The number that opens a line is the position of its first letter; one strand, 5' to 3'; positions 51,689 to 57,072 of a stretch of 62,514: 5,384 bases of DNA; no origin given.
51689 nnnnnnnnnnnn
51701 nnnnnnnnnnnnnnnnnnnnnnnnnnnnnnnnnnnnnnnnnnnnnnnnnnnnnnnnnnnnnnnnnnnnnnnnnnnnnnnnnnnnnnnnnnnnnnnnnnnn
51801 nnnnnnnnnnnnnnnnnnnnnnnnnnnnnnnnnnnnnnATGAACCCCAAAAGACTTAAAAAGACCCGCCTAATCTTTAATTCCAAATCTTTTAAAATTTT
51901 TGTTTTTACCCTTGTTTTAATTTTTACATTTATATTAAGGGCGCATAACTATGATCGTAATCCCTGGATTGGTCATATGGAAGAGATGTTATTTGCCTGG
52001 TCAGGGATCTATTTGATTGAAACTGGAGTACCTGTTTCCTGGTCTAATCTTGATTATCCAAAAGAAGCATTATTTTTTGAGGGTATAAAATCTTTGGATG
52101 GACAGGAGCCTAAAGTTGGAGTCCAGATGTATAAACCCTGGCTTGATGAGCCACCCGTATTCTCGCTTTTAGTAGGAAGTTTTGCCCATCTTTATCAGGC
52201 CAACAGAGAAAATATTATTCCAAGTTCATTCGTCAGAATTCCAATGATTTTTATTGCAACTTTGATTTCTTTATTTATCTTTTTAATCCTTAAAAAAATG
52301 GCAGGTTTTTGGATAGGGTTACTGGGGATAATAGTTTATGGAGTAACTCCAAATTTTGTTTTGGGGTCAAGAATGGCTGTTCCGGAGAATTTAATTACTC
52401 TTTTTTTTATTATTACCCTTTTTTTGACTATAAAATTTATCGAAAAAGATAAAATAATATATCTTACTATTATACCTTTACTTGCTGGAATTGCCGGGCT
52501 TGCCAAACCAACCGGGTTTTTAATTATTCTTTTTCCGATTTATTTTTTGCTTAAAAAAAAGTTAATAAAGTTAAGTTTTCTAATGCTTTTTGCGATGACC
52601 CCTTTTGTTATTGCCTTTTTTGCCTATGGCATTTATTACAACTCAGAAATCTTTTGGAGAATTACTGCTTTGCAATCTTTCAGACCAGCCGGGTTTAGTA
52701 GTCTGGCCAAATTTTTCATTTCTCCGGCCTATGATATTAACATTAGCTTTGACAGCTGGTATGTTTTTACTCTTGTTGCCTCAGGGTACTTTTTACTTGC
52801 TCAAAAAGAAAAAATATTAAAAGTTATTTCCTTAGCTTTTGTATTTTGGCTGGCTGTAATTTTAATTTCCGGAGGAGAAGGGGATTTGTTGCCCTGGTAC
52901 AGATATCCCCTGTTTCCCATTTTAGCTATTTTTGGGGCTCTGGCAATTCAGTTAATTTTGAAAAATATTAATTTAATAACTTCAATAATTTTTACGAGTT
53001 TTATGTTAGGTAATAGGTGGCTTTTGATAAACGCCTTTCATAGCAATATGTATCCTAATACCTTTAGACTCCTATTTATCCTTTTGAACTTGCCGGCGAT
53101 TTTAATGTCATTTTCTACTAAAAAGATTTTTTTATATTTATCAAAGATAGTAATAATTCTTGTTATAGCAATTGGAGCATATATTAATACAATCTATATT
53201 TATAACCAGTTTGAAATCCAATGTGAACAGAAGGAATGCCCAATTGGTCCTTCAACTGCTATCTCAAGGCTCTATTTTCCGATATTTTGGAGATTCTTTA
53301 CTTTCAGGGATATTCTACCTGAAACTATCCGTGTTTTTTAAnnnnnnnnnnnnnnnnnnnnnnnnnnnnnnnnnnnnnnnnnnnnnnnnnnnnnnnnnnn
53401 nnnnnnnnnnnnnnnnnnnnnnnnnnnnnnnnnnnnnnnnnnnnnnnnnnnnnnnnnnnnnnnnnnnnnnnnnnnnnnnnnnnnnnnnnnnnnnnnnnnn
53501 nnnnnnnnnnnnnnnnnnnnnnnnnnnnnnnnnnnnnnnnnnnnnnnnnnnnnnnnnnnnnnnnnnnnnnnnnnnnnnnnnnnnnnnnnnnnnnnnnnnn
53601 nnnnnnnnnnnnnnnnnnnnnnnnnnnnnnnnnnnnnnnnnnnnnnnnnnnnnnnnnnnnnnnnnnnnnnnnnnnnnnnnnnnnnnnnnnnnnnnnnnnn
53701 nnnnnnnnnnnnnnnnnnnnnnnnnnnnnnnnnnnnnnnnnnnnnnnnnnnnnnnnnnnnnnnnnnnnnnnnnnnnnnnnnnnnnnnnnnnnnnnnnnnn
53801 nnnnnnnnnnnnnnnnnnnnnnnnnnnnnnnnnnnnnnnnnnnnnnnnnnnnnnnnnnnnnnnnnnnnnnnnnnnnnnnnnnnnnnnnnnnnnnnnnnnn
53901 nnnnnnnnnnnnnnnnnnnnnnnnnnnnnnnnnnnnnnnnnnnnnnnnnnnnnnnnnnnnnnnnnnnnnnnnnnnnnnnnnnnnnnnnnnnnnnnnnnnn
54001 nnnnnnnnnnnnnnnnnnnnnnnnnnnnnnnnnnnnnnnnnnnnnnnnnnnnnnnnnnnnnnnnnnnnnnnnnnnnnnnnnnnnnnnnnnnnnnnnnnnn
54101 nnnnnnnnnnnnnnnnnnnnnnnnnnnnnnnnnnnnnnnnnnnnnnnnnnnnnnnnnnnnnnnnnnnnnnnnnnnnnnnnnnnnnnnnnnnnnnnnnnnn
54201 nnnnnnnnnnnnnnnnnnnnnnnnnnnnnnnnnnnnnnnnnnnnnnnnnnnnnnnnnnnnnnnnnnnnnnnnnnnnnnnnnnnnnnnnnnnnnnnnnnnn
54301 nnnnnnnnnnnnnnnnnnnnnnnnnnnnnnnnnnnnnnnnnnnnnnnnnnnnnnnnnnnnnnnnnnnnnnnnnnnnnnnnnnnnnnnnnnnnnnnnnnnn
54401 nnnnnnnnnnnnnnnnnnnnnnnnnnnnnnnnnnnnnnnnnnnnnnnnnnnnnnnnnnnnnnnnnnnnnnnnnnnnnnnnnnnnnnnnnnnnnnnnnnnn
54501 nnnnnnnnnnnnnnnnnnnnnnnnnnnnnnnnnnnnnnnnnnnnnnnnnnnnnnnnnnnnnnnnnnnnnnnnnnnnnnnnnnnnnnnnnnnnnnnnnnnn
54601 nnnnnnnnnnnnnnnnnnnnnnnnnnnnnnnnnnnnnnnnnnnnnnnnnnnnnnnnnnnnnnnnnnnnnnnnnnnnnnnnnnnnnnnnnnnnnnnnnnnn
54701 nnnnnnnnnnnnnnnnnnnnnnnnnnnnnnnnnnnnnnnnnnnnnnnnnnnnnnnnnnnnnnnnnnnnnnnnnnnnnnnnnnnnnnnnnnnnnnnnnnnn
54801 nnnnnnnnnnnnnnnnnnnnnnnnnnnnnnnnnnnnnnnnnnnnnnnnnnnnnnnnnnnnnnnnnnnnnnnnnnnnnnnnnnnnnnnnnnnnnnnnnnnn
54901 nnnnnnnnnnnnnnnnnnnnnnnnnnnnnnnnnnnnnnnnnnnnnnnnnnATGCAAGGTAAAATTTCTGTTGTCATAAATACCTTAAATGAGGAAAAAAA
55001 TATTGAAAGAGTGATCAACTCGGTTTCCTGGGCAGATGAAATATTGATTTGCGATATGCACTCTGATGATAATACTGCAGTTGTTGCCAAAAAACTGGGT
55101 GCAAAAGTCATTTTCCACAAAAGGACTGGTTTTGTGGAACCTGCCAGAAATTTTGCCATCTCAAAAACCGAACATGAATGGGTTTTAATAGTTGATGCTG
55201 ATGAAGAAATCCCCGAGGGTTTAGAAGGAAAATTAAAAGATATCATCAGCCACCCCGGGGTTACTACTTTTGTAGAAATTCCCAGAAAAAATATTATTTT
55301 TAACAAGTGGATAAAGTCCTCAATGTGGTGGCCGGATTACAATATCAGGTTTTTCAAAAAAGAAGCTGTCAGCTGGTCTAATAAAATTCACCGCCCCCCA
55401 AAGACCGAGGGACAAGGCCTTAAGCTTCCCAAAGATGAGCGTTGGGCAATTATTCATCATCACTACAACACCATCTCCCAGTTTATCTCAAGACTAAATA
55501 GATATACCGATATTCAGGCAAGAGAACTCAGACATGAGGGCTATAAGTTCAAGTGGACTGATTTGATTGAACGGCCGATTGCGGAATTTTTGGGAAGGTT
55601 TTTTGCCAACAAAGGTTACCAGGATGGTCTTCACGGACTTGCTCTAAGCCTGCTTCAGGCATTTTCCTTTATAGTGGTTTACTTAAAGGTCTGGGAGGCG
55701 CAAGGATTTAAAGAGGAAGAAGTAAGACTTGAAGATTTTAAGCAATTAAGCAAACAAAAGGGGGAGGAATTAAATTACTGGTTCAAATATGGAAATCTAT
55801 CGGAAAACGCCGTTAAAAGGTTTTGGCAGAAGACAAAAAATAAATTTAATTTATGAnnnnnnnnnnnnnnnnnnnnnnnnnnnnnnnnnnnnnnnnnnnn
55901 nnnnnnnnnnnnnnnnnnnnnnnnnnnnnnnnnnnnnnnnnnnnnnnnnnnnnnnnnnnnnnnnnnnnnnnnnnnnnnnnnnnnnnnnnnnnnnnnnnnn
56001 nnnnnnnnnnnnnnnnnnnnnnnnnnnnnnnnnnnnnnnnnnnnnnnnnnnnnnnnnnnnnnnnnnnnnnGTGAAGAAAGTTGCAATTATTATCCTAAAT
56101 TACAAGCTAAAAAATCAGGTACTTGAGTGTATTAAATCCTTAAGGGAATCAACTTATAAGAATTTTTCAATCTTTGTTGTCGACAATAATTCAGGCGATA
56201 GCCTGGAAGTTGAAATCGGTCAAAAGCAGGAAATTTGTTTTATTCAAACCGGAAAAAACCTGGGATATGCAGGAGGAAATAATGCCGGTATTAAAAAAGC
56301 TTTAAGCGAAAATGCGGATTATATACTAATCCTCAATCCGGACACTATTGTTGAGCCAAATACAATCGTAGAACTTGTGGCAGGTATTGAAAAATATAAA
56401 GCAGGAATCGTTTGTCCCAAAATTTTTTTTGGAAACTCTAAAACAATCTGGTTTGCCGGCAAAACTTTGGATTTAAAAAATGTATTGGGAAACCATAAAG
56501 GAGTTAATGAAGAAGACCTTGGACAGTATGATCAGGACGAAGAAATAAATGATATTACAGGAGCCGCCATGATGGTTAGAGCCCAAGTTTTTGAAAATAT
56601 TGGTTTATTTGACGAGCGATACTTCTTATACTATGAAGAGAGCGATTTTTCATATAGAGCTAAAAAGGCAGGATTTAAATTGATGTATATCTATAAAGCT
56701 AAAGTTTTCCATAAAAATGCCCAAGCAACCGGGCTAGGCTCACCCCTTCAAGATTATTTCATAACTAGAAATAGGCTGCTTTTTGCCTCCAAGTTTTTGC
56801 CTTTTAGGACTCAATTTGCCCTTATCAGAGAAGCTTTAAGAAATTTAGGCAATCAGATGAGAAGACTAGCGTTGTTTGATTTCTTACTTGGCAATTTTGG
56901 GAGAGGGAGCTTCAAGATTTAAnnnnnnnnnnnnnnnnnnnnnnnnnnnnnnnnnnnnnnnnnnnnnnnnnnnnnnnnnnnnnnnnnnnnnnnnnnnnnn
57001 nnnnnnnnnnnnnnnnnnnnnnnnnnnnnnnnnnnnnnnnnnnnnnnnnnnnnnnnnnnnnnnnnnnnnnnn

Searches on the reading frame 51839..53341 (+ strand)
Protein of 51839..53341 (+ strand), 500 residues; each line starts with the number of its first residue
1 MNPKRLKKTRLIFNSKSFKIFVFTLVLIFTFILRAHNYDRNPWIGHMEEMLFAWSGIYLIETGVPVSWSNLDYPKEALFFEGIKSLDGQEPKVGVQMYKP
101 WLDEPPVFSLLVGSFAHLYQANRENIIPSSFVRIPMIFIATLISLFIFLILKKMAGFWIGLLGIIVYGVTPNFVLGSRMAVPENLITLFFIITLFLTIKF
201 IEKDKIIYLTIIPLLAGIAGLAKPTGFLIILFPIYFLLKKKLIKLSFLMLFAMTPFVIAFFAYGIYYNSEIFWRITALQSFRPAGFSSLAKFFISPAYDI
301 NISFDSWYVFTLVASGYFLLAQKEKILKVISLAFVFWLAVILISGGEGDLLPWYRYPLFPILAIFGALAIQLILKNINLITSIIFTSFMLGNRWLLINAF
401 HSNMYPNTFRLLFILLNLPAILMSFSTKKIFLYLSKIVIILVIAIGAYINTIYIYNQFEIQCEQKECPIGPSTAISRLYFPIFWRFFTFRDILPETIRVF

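Call 68: search_protein_families(library=pfam, proteins=[window:51839-53341:+], max_evalue=0.0001)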
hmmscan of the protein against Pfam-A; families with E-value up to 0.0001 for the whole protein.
window:51839-53341:+ (500 aa): 1 family
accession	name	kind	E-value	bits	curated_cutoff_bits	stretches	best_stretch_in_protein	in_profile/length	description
PF13231.12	PMT_2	-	1.4e-12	48.5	26.1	1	103-261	1-155/160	Dolichyl-phosphate-mannose-protein mannosyltransferase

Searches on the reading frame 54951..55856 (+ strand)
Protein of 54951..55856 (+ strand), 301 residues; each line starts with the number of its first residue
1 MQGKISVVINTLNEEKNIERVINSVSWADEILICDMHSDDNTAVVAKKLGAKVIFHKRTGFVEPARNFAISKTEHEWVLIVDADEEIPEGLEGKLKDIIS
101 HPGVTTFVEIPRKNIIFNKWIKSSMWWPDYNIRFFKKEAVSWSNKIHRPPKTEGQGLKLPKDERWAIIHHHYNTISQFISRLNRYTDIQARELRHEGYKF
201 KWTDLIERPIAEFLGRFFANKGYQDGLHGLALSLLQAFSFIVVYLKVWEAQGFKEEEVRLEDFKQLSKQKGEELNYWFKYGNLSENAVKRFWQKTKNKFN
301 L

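Call 68: search_protein_families(library=pfam, proteins=[window:54951-55856:+], max_evalue=0.0001)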
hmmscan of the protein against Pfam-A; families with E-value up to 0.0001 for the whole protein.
window:54951-55856:+ (301 aa): 1 family
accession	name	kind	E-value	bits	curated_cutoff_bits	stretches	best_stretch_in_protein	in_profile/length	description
PF00535.33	Glycos_transf_2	-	3.6e-17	63.3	23.3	1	6-139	1-142/168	Glycosyl transferase family 2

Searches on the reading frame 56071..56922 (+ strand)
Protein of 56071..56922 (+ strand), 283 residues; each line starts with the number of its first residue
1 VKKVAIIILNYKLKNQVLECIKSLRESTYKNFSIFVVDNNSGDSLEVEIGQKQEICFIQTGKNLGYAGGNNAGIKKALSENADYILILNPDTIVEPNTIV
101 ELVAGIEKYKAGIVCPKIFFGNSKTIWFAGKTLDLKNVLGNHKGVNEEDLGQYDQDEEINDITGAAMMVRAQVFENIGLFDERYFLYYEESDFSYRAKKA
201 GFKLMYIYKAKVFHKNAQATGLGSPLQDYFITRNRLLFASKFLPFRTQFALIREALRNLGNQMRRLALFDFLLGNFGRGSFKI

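Call 68: search_protein_families(library=pfam, proteins=[window:56071-56922:+], max_evalue=0.0001)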
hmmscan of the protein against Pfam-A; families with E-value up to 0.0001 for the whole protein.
window:56071-56922:+ (283 aa): 4 families
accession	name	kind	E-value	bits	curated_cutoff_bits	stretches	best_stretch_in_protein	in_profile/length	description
PF00535.33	Glycos_transf_2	-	1e-22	81.3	23.3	1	6-177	2-167/168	Glycosyl transferase family 2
PF13641.12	Glyco_tranf_2_3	-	7.9e-10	39.6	27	1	4-217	3-214/230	Glycosyltransferase like family 2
PF13632.12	Glyco_trans_2_3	-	5.5e-07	30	27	1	84-217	1-125/198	Glycosyl transferase family group 2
PF13506.12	Glyco_transf_21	-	2.2e-05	24.4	21.7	1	80-180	29-120/174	Glycosyl transferase family 21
